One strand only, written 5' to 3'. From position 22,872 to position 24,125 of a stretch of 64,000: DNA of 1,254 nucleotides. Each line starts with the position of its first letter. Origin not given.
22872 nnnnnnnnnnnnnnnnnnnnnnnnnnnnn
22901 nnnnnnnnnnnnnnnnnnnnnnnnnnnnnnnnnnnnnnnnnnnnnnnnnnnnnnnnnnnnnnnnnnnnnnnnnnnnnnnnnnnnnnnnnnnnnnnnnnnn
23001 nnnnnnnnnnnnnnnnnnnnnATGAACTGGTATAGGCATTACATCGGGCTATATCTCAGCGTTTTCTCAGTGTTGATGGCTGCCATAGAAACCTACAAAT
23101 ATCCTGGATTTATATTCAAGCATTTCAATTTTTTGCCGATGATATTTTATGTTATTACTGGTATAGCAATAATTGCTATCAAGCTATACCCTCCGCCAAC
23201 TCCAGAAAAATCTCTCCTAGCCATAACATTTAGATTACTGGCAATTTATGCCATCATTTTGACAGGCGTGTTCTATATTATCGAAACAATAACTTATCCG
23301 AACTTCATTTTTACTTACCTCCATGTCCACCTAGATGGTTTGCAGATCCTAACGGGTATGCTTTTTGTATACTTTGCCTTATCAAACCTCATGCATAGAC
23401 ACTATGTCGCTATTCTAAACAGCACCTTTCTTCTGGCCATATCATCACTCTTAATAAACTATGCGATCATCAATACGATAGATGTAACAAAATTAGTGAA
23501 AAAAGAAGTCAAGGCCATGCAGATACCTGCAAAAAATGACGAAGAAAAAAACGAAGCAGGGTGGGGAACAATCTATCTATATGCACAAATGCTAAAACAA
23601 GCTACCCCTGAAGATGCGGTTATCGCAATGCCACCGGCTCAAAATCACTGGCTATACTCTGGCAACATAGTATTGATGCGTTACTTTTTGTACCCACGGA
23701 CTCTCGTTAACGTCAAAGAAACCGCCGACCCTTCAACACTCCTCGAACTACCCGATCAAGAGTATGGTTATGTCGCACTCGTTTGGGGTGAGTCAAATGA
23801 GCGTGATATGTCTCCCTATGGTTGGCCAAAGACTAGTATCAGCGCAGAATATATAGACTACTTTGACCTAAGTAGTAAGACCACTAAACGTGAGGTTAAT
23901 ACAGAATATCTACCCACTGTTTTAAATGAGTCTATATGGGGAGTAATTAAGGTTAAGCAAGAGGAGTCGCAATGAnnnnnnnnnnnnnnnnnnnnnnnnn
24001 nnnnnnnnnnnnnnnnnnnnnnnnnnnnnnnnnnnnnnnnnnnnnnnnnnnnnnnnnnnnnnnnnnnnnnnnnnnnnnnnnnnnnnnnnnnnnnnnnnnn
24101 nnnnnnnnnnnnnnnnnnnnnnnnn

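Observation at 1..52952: About 53 kb single-strand array of roughly 48 translationally coupled glycan-assembly genes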

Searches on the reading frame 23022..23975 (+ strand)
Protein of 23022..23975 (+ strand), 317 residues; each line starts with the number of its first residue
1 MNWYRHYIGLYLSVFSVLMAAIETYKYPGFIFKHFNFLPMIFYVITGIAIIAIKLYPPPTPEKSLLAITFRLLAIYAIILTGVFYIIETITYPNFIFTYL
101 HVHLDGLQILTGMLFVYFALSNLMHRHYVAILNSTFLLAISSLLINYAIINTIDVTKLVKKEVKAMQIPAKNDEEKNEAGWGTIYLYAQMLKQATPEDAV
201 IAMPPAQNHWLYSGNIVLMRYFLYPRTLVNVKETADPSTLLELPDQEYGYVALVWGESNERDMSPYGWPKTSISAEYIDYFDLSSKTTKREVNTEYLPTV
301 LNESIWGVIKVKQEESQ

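Call 6: search_protein_families(library=pfam, proteins=[window:23022-23975:+])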
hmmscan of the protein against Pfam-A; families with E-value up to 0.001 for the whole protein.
window:23022-23975:+ (317 aa): 0 families

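Call 16: search_protein_families(library=pfam, max_evalue=1, proteins=[window:23022-23975:+])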
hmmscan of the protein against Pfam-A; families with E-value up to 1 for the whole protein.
window:23022-23975:+ (317 aa): 0 families

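Call 68: search_protein_families(library=phrogs, max_evalue=0.01, proteins=[window:23022-23975:+])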
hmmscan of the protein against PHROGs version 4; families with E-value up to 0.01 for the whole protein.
window:23022-23975:+ (317 aa): 0 families
